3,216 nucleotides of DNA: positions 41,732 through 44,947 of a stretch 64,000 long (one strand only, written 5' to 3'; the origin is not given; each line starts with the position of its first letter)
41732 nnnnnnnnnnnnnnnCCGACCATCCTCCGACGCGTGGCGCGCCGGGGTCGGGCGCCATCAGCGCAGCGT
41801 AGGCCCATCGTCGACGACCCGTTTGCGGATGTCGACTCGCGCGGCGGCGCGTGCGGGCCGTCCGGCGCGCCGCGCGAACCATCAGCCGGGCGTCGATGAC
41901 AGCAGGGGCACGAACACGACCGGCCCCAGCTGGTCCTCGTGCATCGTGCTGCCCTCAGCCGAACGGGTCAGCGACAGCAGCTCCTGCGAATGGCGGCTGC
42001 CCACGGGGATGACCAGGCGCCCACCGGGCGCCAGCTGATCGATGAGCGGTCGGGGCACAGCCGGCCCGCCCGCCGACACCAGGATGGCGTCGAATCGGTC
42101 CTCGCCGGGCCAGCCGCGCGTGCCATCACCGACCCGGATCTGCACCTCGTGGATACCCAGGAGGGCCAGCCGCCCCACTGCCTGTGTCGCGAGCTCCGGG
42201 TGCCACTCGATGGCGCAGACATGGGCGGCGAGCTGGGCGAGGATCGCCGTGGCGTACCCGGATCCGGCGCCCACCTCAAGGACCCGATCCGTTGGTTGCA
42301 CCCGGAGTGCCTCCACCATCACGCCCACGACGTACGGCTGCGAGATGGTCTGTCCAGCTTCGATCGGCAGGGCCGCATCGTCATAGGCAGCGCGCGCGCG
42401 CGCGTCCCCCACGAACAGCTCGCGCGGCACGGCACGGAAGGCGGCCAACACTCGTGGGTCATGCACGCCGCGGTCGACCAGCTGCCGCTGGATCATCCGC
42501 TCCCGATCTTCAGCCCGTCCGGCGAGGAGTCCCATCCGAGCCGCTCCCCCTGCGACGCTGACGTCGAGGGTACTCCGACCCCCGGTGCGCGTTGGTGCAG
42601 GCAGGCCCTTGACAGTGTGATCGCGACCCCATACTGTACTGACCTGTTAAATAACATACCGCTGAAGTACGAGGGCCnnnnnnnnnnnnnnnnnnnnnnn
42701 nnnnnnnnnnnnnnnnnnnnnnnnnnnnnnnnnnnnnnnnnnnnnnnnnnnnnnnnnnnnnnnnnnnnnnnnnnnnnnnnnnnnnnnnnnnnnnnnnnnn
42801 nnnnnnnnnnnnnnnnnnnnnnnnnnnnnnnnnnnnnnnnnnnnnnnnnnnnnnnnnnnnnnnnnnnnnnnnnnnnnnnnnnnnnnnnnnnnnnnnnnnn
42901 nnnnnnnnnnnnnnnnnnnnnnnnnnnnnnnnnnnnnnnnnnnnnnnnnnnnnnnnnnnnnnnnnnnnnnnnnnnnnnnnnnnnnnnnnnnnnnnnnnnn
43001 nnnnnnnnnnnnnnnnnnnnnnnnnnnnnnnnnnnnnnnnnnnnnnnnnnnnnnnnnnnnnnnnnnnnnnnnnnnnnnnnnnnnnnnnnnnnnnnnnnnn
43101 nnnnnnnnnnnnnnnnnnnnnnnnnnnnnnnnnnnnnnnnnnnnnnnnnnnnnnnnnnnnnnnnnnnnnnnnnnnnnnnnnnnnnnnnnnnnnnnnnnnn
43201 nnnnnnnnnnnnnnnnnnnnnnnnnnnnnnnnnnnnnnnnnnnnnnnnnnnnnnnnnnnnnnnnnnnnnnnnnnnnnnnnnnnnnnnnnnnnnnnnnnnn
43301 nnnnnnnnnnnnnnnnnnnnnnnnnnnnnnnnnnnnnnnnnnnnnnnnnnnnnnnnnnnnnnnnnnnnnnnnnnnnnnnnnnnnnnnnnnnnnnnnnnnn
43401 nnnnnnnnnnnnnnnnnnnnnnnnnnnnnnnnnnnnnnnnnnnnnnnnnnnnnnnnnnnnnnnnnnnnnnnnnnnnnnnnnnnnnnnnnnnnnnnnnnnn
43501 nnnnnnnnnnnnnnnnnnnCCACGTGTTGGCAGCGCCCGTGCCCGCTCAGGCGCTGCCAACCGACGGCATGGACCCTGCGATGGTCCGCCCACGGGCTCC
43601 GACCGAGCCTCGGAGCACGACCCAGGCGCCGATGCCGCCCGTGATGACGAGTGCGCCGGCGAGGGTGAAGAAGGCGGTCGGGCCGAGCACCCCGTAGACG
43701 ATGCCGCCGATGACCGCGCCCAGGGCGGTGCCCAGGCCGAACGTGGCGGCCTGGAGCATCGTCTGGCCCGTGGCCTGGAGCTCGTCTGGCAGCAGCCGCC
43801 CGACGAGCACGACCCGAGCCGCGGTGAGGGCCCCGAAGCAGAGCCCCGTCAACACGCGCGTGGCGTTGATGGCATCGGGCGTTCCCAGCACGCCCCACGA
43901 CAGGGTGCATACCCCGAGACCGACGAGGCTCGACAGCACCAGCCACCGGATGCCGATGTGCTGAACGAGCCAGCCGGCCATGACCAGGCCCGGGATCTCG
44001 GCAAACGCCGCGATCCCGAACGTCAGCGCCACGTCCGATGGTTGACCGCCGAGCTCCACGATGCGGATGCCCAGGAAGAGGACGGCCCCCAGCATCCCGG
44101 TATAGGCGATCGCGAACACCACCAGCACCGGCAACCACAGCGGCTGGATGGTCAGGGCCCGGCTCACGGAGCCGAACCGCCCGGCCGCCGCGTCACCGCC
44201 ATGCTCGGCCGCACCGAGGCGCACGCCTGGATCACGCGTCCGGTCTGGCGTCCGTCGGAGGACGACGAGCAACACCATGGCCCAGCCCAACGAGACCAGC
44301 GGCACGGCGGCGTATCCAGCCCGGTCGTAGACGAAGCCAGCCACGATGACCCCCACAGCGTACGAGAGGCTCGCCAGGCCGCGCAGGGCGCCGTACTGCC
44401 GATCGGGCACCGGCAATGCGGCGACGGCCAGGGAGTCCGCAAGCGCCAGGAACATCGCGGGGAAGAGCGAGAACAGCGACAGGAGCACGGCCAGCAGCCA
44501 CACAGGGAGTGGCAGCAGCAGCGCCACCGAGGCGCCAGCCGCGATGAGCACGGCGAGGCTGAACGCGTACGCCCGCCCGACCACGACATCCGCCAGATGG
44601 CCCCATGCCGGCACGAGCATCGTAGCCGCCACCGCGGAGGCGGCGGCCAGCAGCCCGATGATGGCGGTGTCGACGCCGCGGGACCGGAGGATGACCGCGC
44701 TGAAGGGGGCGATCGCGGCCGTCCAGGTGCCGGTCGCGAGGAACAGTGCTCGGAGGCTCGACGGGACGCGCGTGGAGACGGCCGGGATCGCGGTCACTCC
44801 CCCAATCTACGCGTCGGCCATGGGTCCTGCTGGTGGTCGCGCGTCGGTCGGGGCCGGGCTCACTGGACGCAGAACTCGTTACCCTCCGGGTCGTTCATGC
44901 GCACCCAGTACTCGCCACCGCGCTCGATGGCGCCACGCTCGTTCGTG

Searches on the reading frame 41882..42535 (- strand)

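Call 4: search_protein_families(library=pfam, proteins=[window:41882-42535:-], max_evalue=0.01)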
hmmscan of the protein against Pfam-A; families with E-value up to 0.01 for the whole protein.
window:41882-42535:- (217 aa): 9 families
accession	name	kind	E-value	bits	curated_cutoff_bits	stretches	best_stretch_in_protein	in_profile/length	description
PF01135.25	PCMT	-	2e-57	194.8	20.3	1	13-213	5-207/210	Protein-L-isoaspartate(D-aspartate) O-methyltransferase (PCMT)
PF13649.12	Methyltransf_25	-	1.3e-07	32.6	27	1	85-154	1-71/97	Methyltransferase domain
PF00398.26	RrnaAD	-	7.8e-07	28.9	24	1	67-118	16-67/263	Ribosomal RNA adenine dimethylase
PF01189.24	Methyltr_RsmB-F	-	9.3e-06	25.9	27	1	76-155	3-87/199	16S rRNA methyltransferase RsmB/F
PF08241.18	Methyltransf_11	-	2.1e-05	25.5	21.2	1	86-154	1-67/95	Methyltransferase domain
PF13847.12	Methyltransf_31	-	4e-05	23.8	27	1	83-154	5-81/145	Methyltransferase domain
PF08242.18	Methyltransf_12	-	7.2e-05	23.9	30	1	86-154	1-72/98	Methyltransferase domain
PF13679.12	Methyltransf_32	-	0.0021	18.5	27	1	76-128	20-78/143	Methyltransferase domain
PF13489.12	Methyltransf_23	-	0.0023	18.1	27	1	81-154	22-88/164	Methyltransferase domain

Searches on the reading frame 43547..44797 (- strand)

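Call 26: search_protein_families(library=pfam, proteins=[window:43547-44797:-], max_evalue=0.001)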
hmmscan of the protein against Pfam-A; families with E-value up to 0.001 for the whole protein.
window:43547-44797:- (416 aa): 3 families
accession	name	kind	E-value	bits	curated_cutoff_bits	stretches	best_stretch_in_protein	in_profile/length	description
PF12832.13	MFS_1_like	-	1.2e-33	117.2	25.2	1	26-378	15-372/373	MFS_1 like family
PF07690.21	MFS_1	-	1.6e-25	90.2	33.4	2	226-396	3-173/347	Major Facilitator Superfamily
PF16962.11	ABC_export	-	0.00075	18.6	29.7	1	296-387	423-517/531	Putative ABC exporter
